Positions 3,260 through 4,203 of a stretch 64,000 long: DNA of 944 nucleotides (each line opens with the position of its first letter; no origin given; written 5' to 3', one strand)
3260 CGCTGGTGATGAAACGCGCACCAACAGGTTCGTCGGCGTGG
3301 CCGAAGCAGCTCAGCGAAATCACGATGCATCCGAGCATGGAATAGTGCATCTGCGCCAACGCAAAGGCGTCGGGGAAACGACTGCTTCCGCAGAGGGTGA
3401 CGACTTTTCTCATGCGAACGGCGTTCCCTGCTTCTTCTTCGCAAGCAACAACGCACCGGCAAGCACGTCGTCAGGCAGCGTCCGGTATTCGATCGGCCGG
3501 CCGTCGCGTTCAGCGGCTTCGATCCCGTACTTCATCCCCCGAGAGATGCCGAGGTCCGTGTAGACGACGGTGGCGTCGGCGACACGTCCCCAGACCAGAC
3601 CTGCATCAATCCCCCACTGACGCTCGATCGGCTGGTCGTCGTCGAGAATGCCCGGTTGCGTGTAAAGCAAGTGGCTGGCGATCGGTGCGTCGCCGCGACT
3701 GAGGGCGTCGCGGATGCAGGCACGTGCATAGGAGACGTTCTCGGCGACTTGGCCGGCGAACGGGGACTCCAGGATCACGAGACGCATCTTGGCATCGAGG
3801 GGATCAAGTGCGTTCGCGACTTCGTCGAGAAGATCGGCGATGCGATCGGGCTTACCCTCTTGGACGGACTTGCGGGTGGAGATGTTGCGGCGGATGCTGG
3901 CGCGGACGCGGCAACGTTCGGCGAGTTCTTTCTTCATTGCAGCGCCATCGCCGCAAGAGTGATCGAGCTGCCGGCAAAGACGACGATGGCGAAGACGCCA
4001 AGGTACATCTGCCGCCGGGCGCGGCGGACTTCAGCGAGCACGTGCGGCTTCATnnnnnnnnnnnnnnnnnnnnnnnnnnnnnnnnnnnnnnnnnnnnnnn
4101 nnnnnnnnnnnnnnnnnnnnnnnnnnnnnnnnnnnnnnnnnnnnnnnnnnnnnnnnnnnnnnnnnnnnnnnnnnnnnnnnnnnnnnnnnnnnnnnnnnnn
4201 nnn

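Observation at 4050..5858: Second, Rnl2-type RNA ligase next to a His-motif protein flanked by an inverted pair of the 18-mer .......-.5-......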

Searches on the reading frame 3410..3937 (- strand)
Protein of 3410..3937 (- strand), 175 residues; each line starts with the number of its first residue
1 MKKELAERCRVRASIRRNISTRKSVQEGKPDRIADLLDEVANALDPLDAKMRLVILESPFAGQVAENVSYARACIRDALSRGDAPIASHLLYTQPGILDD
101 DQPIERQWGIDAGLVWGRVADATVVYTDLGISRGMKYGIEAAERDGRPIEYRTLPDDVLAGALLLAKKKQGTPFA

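Call 10: search_protein_families(library=pfam, proteins=[window:3410-3937:-], max_evalue=0.01)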
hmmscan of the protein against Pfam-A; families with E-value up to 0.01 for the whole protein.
window:3410-3937:- (175 aa): 1 family
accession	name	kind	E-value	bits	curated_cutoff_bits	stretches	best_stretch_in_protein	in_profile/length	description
PF24963.1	DUF7768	-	2.4e-32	111.6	26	1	53-152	2-98/98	Domain of unknown function (DUF7768)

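Call 11: search_protein_families(library=phrogs, proteins=[window:3410-3937:-], max_evalue=0.001)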
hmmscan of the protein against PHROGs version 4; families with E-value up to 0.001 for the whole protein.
window:3410-3937:- (175 aa): 2 families
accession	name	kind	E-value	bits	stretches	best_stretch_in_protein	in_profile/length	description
phrog_24212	-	unknown function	1.1e-43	150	1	42-154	85-201/204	-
phrog_355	-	DNA, RNA and nucleotide metabolism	4.2e-30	106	1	43-155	66-175/249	nucleoside 2-deoxyribosyltransferase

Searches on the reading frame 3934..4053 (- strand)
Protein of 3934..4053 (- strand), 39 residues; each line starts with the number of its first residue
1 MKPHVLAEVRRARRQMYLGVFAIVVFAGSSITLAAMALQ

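Call 10: search_protein_families(library=pfam, proteins=[window:3934-4053:-], max_evalue=0.01)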
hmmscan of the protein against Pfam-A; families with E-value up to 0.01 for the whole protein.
window:3934-4053:- (39 aa): 0 families

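Call 11: search_protein_families(library=phrogs, proteins=[window:3934-4053:-], max_evalue=0.001)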
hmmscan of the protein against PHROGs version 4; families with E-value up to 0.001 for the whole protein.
window:3934-4053:- (39 aa): 0 families
